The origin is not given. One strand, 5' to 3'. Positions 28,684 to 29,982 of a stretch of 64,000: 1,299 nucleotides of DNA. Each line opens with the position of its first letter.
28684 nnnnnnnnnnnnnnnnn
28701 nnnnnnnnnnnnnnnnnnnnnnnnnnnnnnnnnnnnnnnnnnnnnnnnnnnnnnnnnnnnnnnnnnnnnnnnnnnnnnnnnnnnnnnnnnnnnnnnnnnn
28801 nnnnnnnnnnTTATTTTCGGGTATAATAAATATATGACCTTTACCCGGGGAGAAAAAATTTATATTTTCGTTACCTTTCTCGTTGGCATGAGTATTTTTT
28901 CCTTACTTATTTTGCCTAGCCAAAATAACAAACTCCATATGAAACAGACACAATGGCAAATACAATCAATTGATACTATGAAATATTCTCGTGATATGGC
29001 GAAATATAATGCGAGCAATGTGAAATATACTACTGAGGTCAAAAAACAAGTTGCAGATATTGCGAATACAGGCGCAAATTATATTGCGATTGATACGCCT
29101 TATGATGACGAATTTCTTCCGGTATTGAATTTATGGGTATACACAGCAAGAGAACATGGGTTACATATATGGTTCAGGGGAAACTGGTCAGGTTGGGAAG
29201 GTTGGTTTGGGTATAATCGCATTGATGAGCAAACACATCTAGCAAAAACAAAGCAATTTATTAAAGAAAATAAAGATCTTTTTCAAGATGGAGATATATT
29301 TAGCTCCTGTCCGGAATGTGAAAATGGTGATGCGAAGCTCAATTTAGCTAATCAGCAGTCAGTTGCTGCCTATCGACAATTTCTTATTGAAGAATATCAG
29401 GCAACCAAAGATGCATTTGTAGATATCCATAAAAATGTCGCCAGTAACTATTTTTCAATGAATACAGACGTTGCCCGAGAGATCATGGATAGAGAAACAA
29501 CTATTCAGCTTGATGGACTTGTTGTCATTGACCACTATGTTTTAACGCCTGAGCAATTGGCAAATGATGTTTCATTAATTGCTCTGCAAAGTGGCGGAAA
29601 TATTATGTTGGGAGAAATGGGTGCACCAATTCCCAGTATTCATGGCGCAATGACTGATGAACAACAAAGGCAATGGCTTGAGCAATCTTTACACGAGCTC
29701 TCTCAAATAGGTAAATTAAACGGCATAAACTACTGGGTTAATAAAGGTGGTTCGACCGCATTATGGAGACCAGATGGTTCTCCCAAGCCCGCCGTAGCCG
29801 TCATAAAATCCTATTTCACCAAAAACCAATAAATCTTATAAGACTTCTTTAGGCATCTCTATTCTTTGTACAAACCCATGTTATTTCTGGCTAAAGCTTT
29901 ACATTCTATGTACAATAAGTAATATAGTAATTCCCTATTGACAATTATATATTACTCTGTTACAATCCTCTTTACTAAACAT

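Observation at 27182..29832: Recurrent gene pair: family A membrane protein immediately upstream of a secreted family B (GH-A-like) protein; three pairings in the window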

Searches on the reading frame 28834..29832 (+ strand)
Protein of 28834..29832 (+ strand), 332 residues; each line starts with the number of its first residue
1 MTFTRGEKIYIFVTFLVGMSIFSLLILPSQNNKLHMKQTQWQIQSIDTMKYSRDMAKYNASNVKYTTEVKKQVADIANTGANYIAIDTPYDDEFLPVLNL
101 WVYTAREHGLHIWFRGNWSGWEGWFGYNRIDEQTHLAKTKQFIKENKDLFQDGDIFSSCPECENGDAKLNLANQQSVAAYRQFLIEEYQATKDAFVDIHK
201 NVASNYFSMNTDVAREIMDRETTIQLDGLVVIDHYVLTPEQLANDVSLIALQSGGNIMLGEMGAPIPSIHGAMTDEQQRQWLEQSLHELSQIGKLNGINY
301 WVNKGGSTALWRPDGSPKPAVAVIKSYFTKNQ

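Call 5: search_protein_families(library=pfam, proteins=[window:28834-29832:+], max_evalue=0.1)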
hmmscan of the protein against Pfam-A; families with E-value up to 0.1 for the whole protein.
window:28834-29832:+ (332 aa): 0 families

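Call 6: search_protein_families(library=ncbifam, proteins=[window:28834-29832:+], max_evalue=0.1)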
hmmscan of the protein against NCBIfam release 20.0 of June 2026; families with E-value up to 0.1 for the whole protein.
window:28834-29832:+ (332 aa): 0 families

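Call 11: find_homologous_proteins(query=window:28834-29832:+)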
Query window:28834-29832:+ (332 aa): 2117 proteins with E <= 0.001 among 3256 candidates; the best 120 are listed.
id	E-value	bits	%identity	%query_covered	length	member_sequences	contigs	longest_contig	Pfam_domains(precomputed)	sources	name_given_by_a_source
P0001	8.8e-226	766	100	100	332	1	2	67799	-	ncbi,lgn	ncbi:MAG: hypothetical protein ACR2LN_04645 [Candidatus Levyibacteriota bacterium]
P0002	7.5e-196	668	86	100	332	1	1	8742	-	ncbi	ncbi:MAG: hypothetical protein ACREHC_08695 [Candidatus Levyibacteriota bacterium]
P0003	8.0e-157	540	70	99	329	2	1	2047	-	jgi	jgi:hypothetical protein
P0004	2.0e-152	525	70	99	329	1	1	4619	-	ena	-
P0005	5.7e-151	520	68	100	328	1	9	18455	-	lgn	-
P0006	6.0e-148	510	66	100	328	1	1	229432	-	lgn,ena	-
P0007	4.2e-144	498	66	99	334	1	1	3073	-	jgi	jgi:hypothetical protein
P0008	5.5e-143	494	65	100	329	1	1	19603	-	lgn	-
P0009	3.6e-141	488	64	99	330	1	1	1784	-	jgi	jgi:hypothetical protein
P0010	1.5e-140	486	65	99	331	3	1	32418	-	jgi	-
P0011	3.6e-140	485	63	99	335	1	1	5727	-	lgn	-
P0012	1.2e-137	477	63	99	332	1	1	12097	-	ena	-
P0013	1.8e-137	476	61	100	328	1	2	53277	-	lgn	-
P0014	6.7e-137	474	62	99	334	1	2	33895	-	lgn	-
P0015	1.9e-135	469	62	99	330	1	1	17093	-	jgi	jgi:hypothetical protein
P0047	2.7e-123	429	59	94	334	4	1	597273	-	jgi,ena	-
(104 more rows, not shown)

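Call 14: search_solved_structures(query=A1, max_evalue=10, show_alignments=2)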
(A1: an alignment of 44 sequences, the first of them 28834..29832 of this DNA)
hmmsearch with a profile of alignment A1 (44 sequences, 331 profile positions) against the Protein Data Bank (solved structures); distinct sequences matched with E-value up to 10: 4.
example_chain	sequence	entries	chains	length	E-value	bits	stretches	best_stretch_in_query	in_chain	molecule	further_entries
9bov_C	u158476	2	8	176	0.029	16.3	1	156-223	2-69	NADH dehydrogenase (Ubiquinone), 24 kDa subunit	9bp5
4ovy_A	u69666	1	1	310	0.7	11.8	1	49-111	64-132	Haloacid dehalogenase domain protein hydrolase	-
6ncy_A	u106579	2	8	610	0.97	11.3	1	251-304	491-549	Beta-glucuronidase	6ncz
5xrw_C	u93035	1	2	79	1.7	10.5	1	214-272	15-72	FliY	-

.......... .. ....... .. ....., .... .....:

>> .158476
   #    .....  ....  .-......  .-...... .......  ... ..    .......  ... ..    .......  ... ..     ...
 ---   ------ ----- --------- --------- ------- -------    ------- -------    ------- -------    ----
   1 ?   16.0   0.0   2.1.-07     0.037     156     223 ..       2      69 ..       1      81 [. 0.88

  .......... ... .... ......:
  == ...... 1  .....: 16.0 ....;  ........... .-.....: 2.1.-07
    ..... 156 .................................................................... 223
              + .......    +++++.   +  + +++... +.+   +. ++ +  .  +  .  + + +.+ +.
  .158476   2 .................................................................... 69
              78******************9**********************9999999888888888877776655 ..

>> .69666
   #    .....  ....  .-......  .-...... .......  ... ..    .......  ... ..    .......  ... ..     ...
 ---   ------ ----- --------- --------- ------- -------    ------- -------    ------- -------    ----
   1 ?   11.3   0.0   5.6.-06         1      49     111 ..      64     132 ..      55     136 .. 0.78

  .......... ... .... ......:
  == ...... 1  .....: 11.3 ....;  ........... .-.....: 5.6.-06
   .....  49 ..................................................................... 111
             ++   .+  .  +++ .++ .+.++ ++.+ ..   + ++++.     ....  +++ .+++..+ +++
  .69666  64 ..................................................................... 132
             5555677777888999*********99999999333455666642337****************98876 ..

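Call 20: find_related_loci(query=A1, collection=genome_contigs, flank=10000)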
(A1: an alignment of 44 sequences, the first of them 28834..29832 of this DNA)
Query A1 (332 aa) in genome_contigs; peptide patterns used: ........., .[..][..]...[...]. (x = any residue, [..] = any of these).
386 stretches matched a pattern; 352 encode a relative of the query (tblastn E <= 1e-3); the best 80 are kept; 80 distinct loci.
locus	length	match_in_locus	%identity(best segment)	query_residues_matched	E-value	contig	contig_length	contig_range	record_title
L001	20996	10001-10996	60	1-328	7e-133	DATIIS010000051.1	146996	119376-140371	MAG TPA_asm: Candidatus Saccharimonadales bacterium isolate SMAG_U15671 k141_315644, whole genome shotgun sequence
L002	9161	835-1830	58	1-328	2e-131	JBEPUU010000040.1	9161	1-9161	MAG: bacterium isolate 22E.metabat2_refined.014_sub NODE_7103_length_9161_cov_5.217549, whole genome shotgun sequence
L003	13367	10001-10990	60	1-328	3e-131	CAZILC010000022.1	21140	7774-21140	MAG TPA_asm: uncultured Gammaproteobacteria bacterium isolate SRP200132_co1_59 genome assembly, contig: NODE_4347_length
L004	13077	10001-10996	58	1-331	4e-129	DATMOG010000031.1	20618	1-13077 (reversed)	MAG TPA_asm: Candidatus Sulfotelmatobacter sp. isolate SMAG_U12870 k141_1578290, whole genome shotgun sequence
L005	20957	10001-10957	58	7-328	6e-128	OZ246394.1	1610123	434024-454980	MAG: uncultured Gammaproteobacteria bacterium isolate SRP292972_co1_11 genome assembly, chromosome: 1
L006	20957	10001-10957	59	7-328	2e-127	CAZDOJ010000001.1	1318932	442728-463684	MAG TPA_asm: uncultured Gammaproteobacteria bacterium isolate SRP292972_co3_93 genome assembly, contig: NODE_1_length_13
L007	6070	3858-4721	64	40-328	7e-127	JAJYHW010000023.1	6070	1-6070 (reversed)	MAG: bacterium isolate DBS1-3.bin97 NODE_29761_length_6070_cov_1.11392, whole genome shotgun sequence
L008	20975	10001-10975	55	1-328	7e-124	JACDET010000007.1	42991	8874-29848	MAG: Candidatus Levyibacteriota bacterium isolate MGR_bin367 SD2903_NODE_72_length_42991_cov_1.119284, whole genome shot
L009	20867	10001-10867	61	41-330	3e-123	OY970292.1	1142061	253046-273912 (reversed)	MAG: Candidatus Levybacteria bacterium isolate MFD01916.bin.c.8 genome assembly, chromosome: 1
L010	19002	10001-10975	54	15-332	1e-120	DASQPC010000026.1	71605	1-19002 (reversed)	MAG TPA_asm: Candidatus Methylomirabilota bacterium isolate SMAG_U10819 k141_273184, whole genome shotgun sequence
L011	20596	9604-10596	53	1-331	2e-120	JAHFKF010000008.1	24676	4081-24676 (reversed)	MAG: Candidatus Levyibacteriota bacterium isolate nzgw403 NODE_1175_length_24677_cov_3.305669, whole genome shotgun sequ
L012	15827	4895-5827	57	21-329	2e-119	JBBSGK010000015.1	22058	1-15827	MAG: Candidatus Levyibacteriota bacterium isolate LS2_sbin.37 LS2_sbin.37_K_717317_L_22058_cov_9.0000, whole genome shot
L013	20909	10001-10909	57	30-332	7e-117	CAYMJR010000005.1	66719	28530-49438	MAG TPA_asm: uncultured Gammaproteobacteria bacterium isolate SRP272529_co1_137 genome assembly, contig: NODE_429_length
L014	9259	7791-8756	54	9-330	2e-115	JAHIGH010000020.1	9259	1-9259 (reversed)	MAG: Patescibacteria group bacterium isolate KR11_N2.mb.17 KR11_N2.mb.17_k141_10153, whole genome shotgun sequence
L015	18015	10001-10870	58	38-328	1e-116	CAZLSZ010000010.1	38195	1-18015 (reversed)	MAG TPA_asm: uncultured Gammaproteobacteria bacterium isolate SRP170004_co1_21 genome assembly, contig: NODE_1437_length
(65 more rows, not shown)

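Call 23: predict_structure(alignment_id=A1)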
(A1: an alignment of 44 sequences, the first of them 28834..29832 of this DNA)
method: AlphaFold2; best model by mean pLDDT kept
length: 332 residues; sequences in the alignment: 44
mean_pLDDT: 92.9   pTM: 0.85
mean pLDDT of the five models: 92.9, 92.4, 92.2, 89.7, 87.8
residues with pLDDT >= 90: 281; 70-90: 32; 50-70: 10; < 50: 9
segments of 3 or more residues with pLDDT < 50: 28-35
pLDDT, mean of each block of 10 residues (from residue 1): 90 95 71 56 93 82 90 97 97 96 98 96 93 96 98 95 85 96 98 98 96 97 98 98 98 98 97 98 97 96 92 96 92 48
secondary structure, 60 per line:
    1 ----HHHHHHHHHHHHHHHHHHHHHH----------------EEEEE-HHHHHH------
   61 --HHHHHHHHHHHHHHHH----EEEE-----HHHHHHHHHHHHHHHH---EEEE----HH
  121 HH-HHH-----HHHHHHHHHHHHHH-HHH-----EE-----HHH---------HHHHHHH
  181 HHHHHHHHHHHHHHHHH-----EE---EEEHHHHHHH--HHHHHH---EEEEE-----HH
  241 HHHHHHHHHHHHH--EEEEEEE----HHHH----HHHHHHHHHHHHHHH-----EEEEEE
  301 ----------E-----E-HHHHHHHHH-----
elements in order: H5-26 E43-47 H49-54 H63-78 E83-86 H92-107 E111-114 H119-122 H132-145 H174-197 E208-210 H211-217 H220-225 E229-233 H239-253 E256-262 H267-270 H275-289 E295-300 H319-327

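Call 39: search_protein_families(library=pfam, alignment_id=A1, max_evalue=0.1)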
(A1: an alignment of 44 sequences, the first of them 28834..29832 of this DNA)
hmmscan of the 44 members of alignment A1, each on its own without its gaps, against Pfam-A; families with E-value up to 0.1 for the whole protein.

A. member 1, window:28834-29832:+ (332 aa): 0 families

B. families by the number of members that match (of 44 scanned): 20 families
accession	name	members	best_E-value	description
PF14749.11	Acyl-CoA_ox_N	7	0.0079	Acyl-coenzyme A oxidase N-terminal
PF13715.12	CarbopepD_reg_2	4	2.4e-06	CarboxypepD_reg-like domain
PF11790.14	Glyco_hydro_cc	4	0.0005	Glycosyl hydrolase catalytic core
PF16373.10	DUF4985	4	0.0011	Domain of unknown function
PF10150.14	RNase_E_G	4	0.026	Ribonuclease E/G family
PF13620.12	CarboxypepD_reg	3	2.3e-09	Carboxypeptidase regulatory-like domain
PF04748.18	Polysacc_deac_2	3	0.071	Divergent polysaccharide deacetylase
PF25528.1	DUF7917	2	0.0076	Domain of unknown function (DUF7917)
PF14427.12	Pput2613-deam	2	0.047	Pput_2613-like deaminase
PF24377.1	DUF7533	1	0.016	Family of unknown function (DUF7533)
PF14129.11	DUF4296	1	0.021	Domain of unknown function (DUF4296)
PF07828.18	PA-IL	1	0.024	PA-IL-like protein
PF16371.11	MetallophosN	1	0.032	N terminal of Calcineurin-like phosphoesterase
PF07885.22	Ion_trans_2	1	0.039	Ion channel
PF24585.1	YunG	1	0.058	YunG protein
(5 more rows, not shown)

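Call 45: fold_search(model_id=the predicted structure, library=pdb)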
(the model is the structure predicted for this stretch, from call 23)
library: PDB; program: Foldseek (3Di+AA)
matches with E <= 10: 1600; with E <= 0.001: 450
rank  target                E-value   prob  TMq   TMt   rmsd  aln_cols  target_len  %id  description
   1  6leg_C                9.5e-09  1.00  0.56  0.33   6.0       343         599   15  Structure of E. coli beta-glucuronidase complex with uronic isofagomine (released 2021-01-27)
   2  8geo                  1.1e-08  1.00  0.54  0.33   5.9       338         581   11  E. eligens beta-glucuronidase bound to 3-OH-desloratidine-glucuronide (released 2024-03-20)
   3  6lel_A                1.1e-08  1.00  0.52  0.31   6.5       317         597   15  Structure of E. coli beta-glucuronidase complex with C6-hexyl uronic isofagomine (released 2021-01-27)
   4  6bo6                  1.4e-08  1.00  0.57  0.40   6.3       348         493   12  Eubacterium eligens beta-glucuronidase bound to UNC4917 glucuronic acid conjugate (released 2018-07-25)
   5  6u7j_A                1.5e-08  1.00  0.52  0.32   5.6       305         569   15  Uncultured Clostridium sp. Beta-glucuronidase (released 2019-10-30)
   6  6jz5_A                1.5e-08  1.00  0.55  0.33   4.8       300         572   15  b-glucuronidase from Ruminococcus gnavus in complex with D-glucuronic acid (released 2020-06-10)
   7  5z18_F                1.6e-08  1.00  0.54  0.32   5.1       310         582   15  The crystal structure of Ruminococcus gnavus beta-glucuronidase (released 2018-12-12)
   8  6u7j_B                2.4e-08  1.00  0.51  0.32   5.7       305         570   15  Uncultured Clostridium sp. Beta-glucuronidase (released 2019-10-30)
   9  9g4n_B                2.5e-08  1.00  0.59  0.39   4.8       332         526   13  Glycoside Hydrolase Family 157 from Labilibaculum antarcticum (LaGH157) E224A mutant in complex with Laminaritriose an (released 2025-05-21)
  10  6xxw                  2.5e-08  1.00  0.58  0.35   5.8       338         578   15  Structure of beta-D-Glucuronidase for Dictyoglomus thermophilum. (released 2020-07-15)
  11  9g5g_A                2.8e-08  1.00  0.60  0.40   5.5       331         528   12  Glycoside Hydrolase Family 157 from Labilibaculum antarcticum (LaGH157) in complex with Laminaribiose (released 2025-05-21)
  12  5z18_E                3.0e-08  1.00  0.55  0.33   5.6       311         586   15  The crystal structure of Ruminococcus gnavus beta-glucuronidase (released 2018-12-12)
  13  6jz4_A                3.0e-08  1.00  0.52  0.32   5.5       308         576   14  b-glucuronidase from Ruminococcus gnavus in complex with D-glucaro-d-lactam (released 2020-06-03)
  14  8dhw_A                3.0e-08  1.00  0.57  0.34   5.7       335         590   13  Treponema lecithinolyticum beta-glucuronidase in complex with a UNC4917-glucuronide conjugate (released 2023-05-17)
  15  5z19_C                3.1e-08  1.00  0.54  0.32   6.1       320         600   14  The crystal structure of Ruminococcus gnavus beta-glucuronidase in complex with uronic isofagomine (released 2018-12-12)
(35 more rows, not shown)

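Call 52: search_protein_representatives(alignment_id=A1)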
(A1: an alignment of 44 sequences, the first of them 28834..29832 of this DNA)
Query: 44 sequences, 331 profile positions. Proteins with E-value up to 0.001 (for the whole library): 590; up to 1e-10: 454; up to 1e-30: 174. The best 150 are listed.
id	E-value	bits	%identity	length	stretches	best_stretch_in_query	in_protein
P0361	1.8e-142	490.3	-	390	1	33-329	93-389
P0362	1.5e-141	487.3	-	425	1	6-329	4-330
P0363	5.2e-139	479.0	-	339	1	12-329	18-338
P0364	7.0e-136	468.7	-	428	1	9-328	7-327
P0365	5.6e-134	462.5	-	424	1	1-327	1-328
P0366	5.2e-131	452.7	-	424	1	13-328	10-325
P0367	3.4e-129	446.7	-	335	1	10-328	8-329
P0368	1.3e-123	428.4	-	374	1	13-329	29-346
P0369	2.7e-120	417.5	-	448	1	35-329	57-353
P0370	3.1e-119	414.0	-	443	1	34-328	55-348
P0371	5.5e-117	406.6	-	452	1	6-328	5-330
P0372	2.2e-116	404.6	-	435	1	11-328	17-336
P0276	1.7e-115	401.7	-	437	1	6-327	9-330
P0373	7.4e-115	399.6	-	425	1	10-328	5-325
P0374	1.7e-114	398.5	-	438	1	10-328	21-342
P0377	1.2e-110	385.8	-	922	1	38-329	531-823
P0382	3.2e-108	377.8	-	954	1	12-328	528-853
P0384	3.1e-106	371.2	-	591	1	11-329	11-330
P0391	6.3e-104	363.7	-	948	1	33-329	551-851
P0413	6.2e-96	337.4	-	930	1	30-329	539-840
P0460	1.7e-53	197.9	-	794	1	180-329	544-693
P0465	3.5e-51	190.3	-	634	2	49-327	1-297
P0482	1.2e-43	165.5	-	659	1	7-329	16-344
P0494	1.6e-39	152.0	-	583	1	8-328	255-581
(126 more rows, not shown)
